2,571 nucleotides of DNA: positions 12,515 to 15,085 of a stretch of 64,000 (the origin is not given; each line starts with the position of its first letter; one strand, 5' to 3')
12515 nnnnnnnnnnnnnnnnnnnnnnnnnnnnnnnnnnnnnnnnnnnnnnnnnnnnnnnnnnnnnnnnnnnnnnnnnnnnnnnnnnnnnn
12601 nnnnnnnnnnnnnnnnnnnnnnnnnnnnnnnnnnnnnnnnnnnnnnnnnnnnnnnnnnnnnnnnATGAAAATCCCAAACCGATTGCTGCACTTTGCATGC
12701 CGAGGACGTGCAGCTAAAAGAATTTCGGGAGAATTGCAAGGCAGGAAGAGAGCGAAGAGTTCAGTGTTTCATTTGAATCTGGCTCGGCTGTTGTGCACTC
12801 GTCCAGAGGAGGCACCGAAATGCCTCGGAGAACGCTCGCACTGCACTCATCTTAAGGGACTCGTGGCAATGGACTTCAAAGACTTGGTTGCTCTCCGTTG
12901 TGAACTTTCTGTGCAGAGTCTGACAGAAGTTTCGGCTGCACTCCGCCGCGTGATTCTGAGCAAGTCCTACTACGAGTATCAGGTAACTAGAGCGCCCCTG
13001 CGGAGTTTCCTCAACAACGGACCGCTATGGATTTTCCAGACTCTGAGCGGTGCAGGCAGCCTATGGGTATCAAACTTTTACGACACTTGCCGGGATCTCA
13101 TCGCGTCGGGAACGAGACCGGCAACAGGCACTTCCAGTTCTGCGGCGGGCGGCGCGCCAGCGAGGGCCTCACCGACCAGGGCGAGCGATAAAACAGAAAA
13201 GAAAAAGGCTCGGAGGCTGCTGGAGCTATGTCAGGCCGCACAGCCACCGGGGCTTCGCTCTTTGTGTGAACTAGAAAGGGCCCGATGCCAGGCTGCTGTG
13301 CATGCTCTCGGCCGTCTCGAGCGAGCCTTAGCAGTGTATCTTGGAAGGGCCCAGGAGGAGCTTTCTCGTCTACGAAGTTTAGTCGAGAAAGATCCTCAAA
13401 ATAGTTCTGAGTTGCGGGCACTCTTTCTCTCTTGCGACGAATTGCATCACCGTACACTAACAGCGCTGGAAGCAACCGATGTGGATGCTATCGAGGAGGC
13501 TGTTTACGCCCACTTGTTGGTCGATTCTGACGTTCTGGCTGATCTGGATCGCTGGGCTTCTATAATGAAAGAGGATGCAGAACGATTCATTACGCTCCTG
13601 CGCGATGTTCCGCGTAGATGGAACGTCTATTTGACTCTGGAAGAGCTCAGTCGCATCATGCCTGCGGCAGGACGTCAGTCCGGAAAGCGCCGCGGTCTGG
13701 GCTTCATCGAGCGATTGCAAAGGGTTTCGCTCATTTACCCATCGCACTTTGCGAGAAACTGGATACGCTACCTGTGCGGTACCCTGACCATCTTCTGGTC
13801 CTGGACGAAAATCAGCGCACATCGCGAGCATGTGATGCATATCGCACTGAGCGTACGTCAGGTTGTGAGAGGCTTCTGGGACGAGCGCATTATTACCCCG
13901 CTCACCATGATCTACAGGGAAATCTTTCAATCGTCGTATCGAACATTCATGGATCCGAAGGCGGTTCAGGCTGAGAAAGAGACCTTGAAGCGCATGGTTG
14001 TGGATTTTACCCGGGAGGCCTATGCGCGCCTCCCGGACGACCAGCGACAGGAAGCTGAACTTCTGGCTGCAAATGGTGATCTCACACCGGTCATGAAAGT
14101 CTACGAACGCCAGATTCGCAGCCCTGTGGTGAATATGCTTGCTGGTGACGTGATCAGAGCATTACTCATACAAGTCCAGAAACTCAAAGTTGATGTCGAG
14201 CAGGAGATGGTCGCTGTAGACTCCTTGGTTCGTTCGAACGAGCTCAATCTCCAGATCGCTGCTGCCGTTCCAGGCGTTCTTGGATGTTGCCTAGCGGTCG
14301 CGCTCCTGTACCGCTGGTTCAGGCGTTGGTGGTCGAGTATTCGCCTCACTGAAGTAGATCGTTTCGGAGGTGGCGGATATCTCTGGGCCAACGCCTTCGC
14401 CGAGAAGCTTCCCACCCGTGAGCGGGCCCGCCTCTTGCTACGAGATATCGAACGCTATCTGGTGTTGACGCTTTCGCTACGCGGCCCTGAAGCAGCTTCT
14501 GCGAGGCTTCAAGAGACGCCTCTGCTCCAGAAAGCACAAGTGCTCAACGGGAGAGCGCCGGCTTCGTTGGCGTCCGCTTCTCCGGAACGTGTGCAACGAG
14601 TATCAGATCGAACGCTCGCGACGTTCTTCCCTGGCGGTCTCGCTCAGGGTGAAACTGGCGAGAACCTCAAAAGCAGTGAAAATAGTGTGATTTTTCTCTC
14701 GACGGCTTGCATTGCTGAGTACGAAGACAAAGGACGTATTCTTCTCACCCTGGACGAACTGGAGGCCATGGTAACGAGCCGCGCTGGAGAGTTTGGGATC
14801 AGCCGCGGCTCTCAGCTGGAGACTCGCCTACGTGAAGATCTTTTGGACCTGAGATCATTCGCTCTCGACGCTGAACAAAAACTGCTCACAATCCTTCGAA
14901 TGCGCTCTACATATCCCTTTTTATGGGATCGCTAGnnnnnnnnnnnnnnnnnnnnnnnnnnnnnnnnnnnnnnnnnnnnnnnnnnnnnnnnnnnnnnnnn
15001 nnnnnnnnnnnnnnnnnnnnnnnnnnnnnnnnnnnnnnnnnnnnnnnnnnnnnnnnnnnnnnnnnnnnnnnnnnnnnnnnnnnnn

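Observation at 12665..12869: The R1 element supplies the annotated start codon and first 39 codons of the NCA2-like ORF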

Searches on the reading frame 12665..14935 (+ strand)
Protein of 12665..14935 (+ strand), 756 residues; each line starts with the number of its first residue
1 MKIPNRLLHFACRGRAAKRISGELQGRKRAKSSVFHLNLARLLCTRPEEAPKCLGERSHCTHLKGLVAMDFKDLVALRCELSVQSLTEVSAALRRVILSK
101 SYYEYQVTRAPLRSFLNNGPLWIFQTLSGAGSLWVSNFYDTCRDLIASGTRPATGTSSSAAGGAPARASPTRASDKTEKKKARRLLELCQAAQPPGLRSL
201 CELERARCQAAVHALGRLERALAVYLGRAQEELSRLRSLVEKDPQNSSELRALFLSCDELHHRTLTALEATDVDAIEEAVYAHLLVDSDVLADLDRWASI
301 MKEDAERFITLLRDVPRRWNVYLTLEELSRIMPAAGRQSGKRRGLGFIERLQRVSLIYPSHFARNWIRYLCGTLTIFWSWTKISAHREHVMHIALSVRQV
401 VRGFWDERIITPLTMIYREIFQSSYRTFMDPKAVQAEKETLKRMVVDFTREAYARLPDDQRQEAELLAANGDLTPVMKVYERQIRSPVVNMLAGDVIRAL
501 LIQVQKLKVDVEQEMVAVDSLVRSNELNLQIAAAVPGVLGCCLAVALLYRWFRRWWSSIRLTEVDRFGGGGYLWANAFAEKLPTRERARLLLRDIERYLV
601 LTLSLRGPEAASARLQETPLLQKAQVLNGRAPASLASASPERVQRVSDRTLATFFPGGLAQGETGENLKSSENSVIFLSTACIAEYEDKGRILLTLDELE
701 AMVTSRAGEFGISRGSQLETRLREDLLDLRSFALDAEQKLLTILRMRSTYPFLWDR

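Call 6: search_protein_families(library=pfam, proteins=[window:12665-14935:+], max_evalue=0.01)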
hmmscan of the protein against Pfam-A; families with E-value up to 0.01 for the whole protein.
window:12665-14935:+ (756 aa): 1 family
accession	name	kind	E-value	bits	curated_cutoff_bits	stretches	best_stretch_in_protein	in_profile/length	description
PF08637.16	NCA2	-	2.5e-51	175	20.6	1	381-602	10-214/289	ATP synthase regulation protein NCA2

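Call 10: find_homologous_proteins(query=window:12665-14935:+, max_evalue=0.00001)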
Query window:12665-14935:+ (756 aa): 15 proteins with E <= 0.00001 among 8000 candidates.
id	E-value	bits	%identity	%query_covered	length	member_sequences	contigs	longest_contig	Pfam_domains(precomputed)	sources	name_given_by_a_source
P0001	0.0e+0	1661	99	100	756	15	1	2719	PF08637.17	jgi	jgi:hypothetical protein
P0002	4.1e-187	642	56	74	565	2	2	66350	PF08637.17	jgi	jgi:hypothetical protein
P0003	4.8e-151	523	57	60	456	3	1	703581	PF08637.17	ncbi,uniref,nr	ncbi:Nuclear control of ATPase protein 2 [Cyanidiococcus yangmingshanensis]|uniref:Nuclear control o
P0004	8.4e-110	386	39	87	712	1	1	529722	PF08637.17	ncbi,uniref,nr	ncbi:hypothetical protein CDCA_CDCA05G1619 [Cyanidium caldarium]|uniref:Uncharacterized protein n=1 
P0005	9.7e-108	380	40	87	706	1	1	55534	PF08637.17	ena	-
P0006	4.6e-80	288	48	46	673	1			PF08637.17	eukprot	eukprot:ctg_2259.g660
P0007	2.1e-52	197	33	55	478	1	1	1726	PF08637.17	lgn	-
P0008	6.7e-22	96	32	26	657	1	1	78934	PF08637.17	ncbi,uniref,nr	ncbi:hypothetical protein CDD82_5422 [Ophiocordyceps australis]|uniref:Nuclear control of ATPase pro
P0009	1.4e-18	85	34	25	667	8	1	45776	PF08637.17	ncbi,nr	ncbi:hypothetical protein DL768_011720 [Monosporascus sp. mg162]|nr:hypothetical protein DL768_01172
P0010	3.5e-18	84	32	32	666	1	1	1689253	PF08637.17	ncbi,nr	ncbi:hypothetical protein NX059_006298 [Plenodomus lindquistii]|nr:hypothetical protein NX059_006298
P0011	4.1e-18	83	35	24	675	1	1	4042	PF08637.17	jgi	jgi:nuclear control of ATPase protein 2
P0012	4.0e-17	80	33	26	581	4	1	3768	PF08637.17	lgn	-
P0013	4.0e-15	73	40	16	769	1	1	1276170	PF08637.17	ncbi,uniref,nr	ncbi:hypothetical protein EX895_003883 [Sporisorium graminicola]|uniref:Uncharacterized protein n=1 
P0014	5.3e-13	66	30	25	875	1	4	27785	PF08637.17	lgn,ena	-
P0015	1.8e-10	58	30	24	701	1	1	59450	PF08637.17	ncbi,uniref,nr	ncbi:hypothetical protein WICPIJ_007170 [Wickerhamomyces pijperi]|uniref:Nuclear control of ATPase p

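Call 13: list_cluster_members(proteins=[P0001])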
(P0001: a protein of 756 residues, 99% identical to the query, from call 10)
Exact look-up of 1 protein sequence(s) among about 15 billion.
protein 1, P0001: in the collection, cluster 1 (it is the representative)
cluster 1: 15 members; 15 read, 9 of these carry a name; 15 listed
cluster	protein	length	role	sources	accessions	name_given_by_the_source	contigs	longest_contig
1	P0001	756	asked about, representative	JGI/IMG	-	hypothetical protein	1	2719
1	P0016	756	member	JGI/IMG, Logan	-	hypothetical protein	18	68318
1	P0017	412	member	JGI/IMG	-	hypothetical protein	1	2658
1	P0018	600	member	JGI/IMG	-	hypothetical protein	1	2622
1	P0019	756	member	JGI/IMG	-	hypothetical protein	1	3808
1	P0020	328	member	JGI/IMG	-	hypothetical protein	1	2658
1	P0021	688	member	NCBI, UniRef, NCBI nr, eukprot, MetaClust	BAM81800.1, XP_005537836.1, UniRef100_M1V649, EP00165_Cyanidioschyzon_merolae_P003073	similar to expression regulator of ATP synthase Nca2p [Cyanidioschyzon merolae strain 10D] | Similar to expression regulator of ATP synthase Nca2p n=1 Tax=Cyanidioschyzon merolae ... | XP_005537836.1 similar to expression regulator of ATP synthase Nca2p [Cyanidioschyzon ...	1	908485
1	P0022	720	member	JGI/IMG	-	hypothetical protein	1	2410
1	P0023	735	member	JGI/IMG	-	hypothetical protein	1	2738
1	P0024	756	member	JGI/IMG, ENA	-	-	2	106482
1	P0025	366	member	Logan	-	-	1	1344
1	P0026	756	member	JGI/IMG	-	-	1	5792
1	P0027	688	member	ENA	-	-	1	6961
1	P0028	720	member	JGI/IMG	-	-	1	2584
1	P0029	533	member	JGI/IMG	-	-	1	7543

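Call 15: find_encoding_contigs(protein=P0022, flank=10000, max_places=4)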
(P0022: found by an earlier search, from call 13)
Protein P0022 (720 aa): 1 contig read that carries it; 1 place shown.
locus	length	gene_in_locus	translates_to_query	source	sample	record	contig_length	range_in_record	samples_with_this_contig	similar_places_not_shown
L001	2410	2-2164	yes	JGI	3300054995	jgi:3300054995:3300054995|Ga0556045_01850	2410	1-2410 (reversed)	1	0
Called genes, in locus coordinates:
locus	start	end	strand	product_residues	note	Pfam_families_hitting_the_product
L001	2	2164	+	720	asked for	PF08637:NCA2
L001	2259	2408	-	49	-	?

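Call 16: find_encoding_contigs(protein=P0024, flank=10000, max_places=4)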
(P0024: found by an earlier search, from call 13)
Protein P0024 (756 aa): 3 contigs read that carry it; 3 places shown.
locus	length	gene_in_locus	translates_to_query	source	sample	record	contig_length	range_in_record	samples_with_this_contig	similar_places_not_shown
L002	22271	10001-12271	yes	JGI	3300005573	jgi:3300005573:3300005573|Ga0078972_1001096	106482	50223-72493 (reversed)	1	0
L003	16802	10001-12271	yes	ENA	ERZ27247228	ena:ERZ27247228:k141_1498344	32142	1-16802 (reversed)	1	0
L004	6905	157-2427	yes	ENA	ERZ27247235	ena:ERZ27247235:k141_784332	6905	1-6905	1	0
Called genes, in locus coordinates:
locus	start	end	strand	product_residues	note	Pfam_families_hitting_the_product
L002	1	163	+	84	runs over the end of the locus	-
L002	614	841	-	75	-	-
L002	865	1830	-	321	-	PF09335:VTT_dom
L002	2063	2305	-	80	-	-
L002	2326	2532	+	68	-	-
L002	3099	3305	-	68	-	-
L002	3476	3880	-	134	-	-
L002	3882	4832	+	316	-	PF00427:PBS_linker_poly, PF01383:CpcD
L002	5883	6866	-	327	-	PF11789:zf-Nse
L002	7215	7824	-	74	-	-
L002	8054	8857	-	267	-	-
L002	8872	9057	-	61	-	-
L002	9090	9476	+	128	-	-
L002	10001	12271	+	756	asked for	PF08637:NCA2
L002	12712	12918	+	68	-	-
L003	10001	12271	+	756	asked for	PF08637:NCA2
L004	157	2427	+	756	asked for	PF08637:NCA2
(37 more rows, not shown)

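Call 17: find_encoding_contigs(protein=P0027, flank=10000, max_places=4)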
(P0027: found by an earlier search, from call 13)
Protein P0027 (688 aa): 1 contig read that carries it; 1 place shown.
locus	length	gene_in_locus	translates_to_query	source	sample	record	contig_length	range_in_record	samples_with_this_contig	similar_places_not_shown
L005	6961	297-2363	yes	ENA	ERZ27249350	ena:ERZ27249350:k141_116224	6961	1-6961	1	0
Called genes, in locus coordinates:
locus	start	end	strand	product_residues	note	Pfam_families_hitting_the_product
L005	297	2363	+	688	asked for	PF08637:NCA2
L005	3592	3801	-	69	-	-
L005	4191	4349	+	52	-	-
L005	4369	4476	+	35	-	-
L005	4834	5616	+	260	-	PF01149:Fapy_DNA_glyco, PF06831:H2TH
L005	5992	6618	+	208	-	PF13499:EF-hand_7, PF13833:EF-hand_8 (weak), PF00036:EF-hand_1 (weak), PF13202:EF-hand_5 (weak)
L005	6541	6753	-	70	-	-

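Call 19: find_encoding_contigs(protein=P0002, flank=10000, max_places=3)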
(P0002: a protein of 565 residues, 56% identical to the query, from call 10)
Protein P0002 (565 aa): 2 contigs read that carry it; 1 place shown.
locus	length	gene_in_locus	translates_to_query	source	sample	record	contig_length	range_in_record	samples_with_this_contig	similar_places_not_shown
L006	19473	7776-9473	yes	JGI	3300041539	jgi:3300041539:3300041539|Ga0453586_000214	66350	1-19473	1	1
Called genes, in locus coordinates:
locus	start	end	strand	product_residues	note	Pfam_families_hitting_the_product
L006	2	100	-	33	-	?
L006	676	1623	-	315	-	PF09335:VTT_dom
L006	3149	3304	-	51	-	-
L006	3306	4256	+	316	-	PF00427:PBS_linker_poly, PF01383:CpcD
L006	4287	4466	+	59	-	-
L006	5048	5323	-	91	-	-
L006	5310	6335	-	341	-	PF11789:zf-Nse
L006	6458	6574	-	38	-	-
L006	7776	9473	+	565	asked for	PF08637:NCA2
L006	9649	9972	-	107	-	-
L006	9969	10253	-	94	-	-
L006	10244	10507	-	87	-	-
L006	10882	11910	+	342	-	PF01149:Fapy_DNA_glyco, PF06831:H2TH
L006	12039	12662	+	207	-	PF13499:EF-hand_7 (weak)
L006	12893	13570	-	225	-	PF04140:ICMT (weak), PF04191:PEMT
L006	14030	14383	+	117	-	PF01198:Ribosomal_L31e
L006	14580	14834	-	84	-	-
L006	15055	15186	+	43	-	-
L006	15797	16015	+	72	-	-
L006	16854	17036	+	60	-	-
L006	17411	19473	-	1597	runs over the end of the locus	PF03031:NIF, PF12738:PTCB-BRCT (weak)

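Call 20: find_encoding_contigs(protein=P0003, flank=10000, max_places=3)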
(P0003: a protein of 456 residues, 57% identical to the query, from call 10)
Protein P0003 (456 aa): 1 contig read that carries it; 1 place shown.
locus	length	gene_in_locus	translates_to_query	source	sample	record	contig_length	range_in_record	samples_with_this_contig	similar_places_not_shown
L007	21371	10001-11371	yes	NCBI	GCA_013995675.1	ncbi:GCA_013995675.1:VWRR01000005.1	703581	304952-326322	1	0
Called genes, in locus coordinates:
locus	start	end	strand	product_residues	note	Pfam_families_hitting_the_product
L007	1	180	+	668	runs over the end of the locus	PF14622:Ribonucleas_3_3, PF00636:Ribonuclease_3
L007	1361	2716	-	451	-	PF09335:VTT_dom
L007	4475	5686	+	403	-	PF00427:PBS_linker_poly, PF01383:CpcD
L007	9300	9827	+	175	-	-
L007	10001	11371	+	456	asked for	PF08637:NCA2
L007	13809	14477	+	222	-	PF13405:EF-hand_6 (faint), PF13499:EF-hand_7, PF13833:EF-hand_8 (weak), PF00036:EF-hand_1 (weak), PF13202:EF-hand_5 (weak)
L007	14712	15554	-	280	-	PF04191:PEMT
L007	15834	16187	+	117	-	PF01198:Ribosomal_L31e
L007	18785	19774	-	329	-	PF12738:PTCB-BRCT (weak)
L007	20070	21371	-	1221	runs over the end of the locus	PF03031:NIF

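Call 48: find_encoding_contigs(protein=window:12665-14935:+, flank=3000, max_places=10)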
Protein window:12665-14935:+ (756 aa): no gene with exactly this product is on record in the collection.

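Call 49: find_encoding_contigs(protein=P0021, flank=3000, max_places=10)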
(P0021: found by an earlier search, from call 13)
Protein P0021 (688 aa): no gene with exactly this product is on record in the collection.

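Call 50: find_encoding_contigs(protein=P0016, flank=4000, max_places=10)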
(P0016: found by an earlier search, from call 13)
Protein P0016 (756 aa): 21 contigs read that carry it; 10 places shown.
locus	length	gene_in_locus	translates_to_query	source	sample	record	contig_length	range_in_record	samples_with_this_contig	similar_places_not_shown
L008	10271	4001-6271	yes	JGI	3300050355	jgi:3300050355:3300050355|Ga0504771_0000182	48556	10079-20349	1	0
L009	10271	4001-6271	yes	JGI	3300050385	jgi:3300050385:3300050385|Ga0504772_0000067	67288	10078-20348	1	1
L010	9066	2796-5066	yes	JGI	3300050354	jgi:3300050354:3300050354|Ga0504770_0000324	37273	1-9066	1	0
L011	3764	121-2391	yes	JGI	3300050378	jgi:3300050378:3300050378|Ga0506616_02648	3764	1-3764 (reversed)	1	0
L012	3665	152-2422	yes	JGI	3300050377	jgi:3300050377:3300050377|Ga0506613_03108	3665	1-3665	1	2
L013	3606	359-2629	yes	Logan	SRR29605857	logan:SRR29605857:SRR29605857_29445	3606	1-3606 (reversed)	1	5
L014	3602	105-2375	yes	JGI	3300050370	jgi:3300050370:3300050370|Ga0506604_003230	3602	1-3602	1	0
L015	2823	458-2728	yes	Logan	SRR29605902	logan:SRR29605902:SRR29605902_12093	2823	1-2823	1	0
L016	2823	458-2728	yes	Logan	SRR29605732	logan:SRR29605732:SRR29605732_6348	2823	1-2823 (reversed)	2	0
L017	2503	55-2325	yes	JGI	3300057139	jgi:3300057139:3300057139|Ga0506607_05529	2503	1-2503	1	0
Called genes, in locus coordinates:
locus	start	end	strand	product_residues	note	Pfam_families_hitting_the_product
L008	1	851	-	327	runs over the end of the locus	PF11789:zf-Nse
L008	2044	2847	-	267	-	-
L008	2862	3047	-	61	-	-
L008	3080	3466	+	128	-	-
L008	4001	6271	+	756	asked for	PF08637:NCA2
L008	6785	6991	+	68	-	-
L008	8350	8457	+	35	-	-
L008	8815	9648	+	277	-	PF01149:Fapy_DNA_glyco, PF06831:H2TH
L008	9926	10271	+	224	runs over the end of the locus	PF13499:EF-hand_7, PF13833:EF-hand_8 (weak), PF00036:EF-hand_1 (faint), PF13202:EF-hand_5 (weak)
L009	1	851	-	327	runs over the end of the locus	PF11789:zf-Nse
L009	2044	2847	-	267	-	-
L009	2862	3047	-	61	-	-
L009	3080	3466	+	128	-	-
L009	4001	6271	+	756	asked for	PF08637:NCA2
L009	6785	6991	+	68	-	-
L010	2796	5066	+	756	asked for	PF08637:NCA2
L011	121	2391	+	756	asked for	PF08637:NCA2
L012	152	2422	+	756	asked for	PF08637:NCA2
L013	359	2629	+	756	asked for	PF08637:NCA2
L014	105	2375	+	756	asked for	PF08637:NCA2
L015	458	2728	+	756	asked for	PF08637:NCA2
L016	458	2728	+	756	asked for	PF08637:NCA2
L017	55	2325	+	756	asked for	PF08637:NCA2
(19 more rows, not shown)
